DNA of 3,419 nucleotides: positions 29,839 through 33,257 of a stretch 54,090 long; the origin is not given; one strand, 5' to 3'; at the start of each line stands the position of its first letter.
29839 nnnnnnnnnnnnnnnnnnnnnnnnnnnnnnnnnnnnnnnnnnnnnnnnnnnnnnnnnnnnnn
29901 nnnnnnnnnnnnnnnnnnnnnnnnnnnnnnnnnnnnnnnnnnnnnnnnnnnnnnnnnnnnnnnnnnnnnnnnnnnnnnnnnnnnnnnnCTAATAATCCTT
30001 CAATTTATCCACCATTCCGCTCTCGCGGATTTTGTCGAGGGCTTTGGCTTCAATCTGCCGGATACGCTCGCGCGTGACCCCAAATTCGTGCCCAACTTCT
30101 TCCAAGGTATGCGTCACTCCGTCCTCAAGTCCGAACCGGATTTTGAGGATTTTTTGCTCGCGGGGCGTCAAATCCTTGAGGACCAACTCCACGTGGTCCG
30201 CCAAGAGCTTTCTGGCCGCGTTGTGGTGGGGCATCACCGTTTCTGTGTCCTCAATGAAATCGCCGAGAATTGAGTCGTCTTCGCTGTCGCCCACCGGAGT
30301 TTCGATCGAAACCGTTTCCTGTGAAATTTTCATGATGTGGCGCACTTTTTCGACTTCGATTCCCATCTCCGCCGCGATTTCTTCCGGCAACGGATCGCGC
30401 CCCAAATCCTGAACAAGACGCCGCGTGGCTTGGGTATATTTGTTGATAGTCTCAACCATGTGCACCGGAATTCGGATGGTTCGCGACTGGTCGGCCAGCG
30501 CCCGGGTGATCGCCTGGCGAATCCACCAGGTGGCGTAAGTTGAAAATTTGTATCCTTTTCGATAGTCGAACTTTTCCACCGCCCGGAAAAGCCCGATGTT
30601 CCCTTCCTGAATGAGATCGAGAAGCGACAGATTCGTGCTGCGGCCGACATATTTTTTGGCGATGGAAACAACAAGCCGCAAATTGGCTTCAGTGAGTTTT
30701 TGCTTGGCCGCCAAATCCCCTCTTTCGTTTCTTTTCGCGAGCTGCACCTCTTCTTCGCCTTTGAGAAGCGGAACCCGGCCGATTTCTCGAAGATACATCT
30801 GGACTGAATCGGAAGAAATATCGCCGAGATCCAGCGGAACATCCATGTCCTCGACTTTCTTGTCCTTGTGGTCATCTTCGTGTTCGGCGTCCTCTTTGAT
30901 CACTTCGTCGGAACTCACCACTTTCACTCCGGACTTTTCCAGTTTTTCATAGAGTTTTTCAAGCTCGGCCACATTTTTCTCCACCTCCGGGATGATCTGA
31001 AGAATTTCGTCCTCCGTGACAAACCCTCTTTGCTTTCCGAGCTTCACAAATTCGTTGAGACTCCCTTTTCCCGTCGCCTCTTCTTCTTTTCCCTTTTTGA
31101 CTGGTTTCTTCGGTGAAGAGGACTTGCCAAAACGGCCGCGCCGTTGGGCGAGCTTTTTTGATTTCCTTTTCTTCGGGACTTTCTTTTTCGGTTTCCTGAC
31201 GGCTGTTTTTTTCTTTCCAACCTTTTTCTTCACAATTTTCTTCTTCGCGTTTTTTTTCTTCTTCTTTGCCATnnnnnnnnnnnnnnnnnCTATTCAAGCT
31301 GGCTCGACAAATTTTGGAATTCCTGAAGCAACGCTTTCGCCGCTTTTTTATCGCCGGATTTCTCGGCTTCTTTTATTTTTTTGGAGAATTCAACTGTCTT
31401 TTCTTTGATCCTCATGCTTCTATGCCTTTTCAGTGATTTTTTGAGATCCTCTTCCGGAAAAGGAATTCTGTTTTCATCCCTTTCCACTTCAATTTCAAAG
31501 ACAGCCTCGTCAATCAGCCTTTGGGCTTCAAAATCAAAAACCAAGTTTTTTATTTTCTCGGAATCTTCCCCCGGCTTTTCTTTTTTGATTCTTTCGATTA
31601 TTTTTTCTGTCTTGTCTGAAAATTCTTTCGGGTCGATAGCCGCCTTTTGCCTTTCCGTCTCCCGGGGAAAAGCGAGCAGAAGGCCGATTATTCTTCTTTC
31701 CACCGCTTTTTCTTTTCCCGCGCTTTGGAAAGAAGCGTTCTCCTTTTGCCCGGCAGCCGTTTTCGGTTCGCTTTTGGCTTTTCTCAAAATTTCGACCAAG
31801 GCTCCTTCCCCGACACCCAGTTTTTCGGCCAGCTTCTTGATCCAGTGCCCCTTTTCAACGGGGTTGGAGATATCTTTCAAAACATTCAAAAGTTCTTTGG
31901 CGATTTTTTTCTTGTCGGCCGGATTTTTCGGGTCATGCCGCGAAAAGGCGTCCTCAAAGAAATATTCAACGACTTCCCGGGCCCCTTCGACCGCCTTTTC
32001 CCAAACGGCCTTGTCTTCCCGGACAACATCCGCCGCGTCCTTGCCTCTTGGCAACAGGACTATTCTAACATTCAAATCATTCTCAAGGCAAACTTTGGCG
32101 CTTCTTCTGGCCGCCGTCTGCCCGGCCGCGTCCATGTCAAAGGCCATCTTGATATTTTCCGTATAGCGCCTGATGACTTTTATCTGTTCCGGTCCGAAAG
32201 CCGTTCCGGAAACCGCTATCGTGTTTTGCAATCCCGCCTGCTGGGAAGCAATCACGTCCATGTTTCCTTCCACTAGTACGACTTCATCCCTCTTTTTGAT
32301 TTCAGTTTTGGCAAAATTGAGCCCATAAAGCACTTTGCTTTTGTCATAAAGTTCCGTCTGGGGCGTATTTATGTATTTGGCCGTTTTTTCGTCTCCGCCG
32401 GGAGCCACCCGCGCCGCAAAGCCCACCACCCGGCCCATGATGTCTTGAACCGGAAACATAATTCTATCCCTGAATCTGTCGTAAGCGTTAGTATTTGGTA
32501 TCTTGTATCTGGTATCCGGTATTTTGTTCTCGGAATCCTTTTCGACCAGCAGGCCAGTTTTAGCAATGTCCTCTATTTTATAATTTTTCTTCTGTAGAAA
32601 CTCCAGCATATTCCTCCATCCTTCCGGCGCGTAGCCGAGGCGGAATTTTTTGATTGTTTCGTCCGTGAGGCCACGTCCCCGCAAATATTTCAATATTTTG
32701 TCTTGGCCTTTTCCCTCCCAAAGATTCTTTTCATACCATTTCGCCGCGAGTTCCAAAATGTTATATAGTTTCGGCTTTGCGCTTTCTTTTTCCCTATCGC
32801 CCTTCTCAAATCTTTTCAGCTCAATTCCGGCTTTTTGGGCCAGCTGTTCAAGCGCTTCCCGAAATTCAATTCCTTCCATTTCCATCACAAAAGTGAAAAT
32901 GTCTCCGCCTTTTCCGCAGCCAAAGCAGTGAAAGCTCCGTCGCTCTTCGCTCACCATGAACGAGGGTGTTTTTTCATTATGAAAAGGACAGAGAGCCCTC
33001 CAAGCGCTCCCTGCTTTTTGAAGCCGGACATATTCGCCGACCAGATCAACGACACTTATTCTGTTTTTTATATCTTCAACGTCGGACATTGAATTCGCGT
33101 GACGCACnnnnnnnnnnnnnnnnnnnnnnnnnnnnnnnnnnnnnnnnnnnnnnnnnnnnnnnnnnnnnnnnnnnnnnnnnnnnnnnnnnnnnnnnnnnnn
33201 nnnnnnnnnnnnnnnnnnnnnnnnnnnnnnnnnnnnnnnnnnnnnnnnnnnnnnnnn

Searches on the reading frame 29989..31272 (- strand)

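Call 63: search_protein_families(library=pfam, proteins=[window:29989-31272:-])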
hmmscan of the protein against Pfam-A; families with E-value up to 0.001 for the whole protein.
window:29989-31272:- (427 aa): 5 families
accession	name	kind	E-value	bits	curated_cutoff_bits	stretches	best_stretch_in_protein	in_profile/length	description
PF04539.22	Sigma70_r3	-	6.9e-24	84.2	25.3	1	274-350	1-76/78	Sigma-70 region 3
PF04542.20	Sigma70_r2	-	3.5e-22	78.4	24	1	194-265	2-71/71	Sigma-70 region 2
PF04545.22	Sigma70_r4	-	1.6e-17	63.2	24.1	1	364-417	1-50/50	Sigma-70, region 4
PF00140.25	Sigma70_r1_2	-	2e-15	56.9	22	1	155-187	1-33/34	Sigma-70 factor, region 1.2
PF03979.19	Sigma70_r1_1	-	4.2e-10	39.9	22.5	1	71-140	6-73/81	Sigma-70 factor, region 1.1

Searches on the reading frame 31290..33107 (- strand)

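Call 63: search_protein_families(library=pfam, proteins=[window:31290-33107:-])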
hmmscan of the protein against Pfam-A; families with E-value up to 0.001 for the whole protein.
window:31290-33107:- (605 aa): 7 families
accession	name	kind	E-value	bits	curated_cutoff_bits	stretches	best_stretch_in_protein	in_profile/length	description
PF08275.17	DNAG_N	-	7e-38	130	26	1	124-266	1-127/128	DNA primase catalytic core, N-terminal domain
PF01807.25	Zn_ribbon_DnaG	-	1.3e-36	124.7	24.9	1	8-99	4-95/98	CHC2 zinc finger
PF13155.12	Toprim_2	-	4.2e-19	69.1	22.1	1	277-361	1-87/88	Toprim-like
PF13662.12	Toprim_4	-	8.7e-16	58.4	25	1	274-350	1-84/85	Toprim domain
PF10410.14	DnaB_bind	-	6.5e-11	42.8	20.6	1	381-434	2-55/56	DnaB-helicase binding domain of primase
PF01751.28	Toprim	-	3.9e-10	40.2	23.1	1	275-341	1-81/96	Toprim domain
PF13362.12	Toprim_3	-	3.2e-07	31.2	27.2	1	276-364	2-91/95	Toprim domain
